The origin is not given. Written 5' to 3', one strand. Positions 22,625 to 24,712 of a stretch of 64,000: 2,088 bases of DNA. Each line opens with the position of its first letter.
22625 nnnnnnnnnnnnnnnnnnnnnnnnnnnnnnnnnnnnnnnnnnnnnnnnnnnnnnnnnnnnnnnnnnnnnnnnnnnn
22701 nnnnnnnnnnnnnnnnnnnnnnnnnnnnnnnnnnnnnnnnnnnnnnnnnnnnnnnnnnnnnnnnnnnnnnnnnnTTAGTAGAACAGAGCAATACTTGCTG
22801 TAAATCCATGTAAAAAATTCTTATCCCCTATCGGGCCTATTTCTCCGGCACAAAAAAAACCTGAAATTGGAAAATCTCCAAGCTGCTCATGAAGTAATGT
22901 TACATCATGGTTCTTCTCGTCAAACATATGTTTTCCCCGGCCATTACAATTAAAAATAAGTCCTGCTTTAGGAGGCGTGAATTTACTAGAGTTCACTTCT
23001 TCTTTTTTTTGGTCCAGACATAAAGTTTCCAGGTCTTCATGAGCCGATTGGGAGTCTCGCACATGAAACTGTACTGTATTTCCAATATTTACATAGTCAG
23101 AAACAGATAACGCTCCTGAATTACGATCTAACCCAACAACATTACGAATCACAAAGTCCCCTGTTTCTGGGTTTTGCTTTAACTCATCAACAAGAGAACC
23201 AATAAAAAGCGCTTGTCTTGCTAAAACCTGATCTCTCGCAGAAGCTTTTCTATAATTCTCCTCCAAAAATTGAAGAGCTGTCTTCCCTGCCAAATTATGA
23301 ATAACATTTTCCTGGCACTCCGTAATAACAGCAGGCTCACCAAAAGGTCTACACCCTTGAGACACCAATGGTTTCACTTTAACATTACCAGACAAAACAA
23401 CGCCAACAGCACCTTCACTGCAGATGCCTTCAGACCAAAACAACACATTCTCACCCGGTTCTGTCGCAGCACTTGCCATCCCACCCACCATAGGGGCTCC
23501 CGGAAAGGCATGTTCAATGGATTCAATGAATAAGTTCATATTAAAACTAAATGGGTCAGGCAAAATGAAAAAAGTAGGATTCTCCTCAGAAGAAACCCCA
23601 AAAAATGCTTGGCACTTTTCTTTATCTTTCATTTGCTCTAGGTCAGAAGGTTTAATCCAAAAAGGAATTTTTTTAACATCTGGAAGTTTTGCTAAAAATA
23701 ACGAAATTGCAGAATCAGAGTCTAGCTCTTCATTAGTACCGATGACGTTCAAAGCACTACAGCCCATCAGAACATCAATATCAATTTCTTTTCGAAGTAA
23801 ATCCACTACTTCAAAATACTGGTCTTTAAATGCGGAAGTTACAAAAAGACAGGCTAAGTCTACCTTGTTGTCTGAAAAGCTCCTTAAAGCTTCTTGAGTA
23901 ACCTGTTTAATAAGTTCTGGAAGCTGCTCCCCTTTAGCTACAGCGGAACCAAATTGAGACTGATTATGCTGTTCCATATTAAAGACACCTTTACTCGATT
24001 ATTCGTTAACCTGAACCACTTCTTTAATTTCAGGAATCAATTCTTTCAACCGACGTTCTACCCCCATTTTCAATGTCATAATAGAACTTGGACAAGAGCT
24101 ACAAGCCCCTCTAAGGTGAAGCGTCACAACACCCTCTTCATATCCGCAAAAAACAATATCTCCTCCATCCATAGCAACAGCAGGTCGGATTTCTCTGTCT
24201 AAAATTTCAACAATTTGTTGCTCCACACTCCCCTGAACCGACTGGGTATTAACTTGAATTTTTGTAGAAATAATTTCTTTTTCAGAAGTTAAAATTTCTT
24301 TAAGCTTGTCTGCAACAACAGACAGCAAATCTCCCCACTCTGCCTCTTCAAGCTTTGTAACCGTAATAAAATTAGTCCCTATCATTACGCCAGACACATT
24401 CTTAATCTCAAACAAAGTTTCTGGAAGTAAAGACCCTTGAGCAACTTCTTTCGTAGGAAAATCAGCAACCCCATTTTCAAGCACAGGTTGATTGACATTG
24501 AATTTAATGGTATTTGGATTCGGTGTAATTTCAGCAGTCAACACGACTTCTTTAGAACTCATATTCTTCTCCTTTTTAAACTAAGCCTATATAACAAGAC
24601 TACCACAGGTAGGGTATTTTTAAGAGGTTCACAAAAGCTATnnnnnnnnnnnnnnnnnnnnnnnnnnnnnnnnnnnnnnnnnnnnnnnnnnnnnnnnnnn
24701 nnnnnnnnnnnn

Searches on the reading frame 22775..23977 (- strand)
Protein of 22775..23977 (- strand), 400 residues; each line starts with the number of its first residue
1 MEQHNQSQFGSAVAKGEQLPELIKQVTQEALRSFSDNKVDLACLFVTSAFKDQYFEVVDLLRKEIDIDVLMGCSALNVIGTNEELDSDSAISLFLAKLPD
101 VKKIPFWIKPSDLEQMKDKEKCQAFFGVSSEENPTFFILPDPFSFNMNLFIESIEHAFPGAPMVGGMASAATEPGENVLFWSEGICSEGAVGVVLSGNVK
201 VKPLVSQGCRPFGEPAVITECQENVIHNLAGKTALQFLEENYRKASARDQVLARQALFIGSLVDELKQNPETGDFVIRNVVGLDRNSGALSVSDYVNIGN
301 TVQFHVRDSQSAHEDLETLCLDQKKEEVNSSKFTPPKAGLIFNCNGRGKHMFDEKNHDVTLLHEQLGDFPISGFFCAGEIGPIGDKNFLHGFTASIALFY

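Call 93: search_protein_families(library=pfam, proteins=[window:22775-23977:-], max_evalue=0.00001)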
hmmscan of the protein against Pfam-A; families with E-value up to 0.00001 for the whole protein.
window:22775-23977:- (400 aa): 2 families
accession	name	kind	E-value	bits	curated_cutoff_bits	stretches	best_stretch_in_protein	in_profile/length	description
PF08495.15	FIST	-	3.8e-31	108.9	23.2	1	40-232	1-189/189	FIST N domain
PF10442.14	FIST_C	-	7.5e-23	81.6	28.5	1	234-382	1-131/131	FIST C domain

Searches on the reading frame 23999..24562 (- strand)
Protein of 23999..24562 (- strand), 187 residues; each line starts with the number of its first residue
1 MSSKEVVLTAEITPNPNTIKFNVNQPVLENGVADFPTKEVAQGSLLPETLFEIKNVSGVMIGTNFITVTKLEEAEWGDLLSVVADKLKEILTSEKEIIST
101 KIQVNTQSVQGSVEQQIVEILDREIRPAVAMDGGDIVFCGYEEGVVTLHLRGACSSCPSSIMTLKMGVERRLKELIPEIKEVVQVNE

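Call 93: search_protein_families(library=pfam, proteins=[window:23999-24562:-], max_evalue=0.00001)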
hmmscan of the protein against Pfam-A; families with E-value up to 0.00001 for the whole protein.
window:23999-24562:- (187 aa): 2 families
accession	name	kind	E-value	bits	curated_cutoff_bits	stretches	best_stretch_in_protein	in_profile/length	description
PF01106.22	NifU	-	5.1e-27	94.2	27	1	117-183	1-67/67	NifU-like domain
PF08712.16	Nfu_N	-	1.2e-22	80.2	27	1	10-93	3-87/88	Scaffold protein Nfu/NifU N terminal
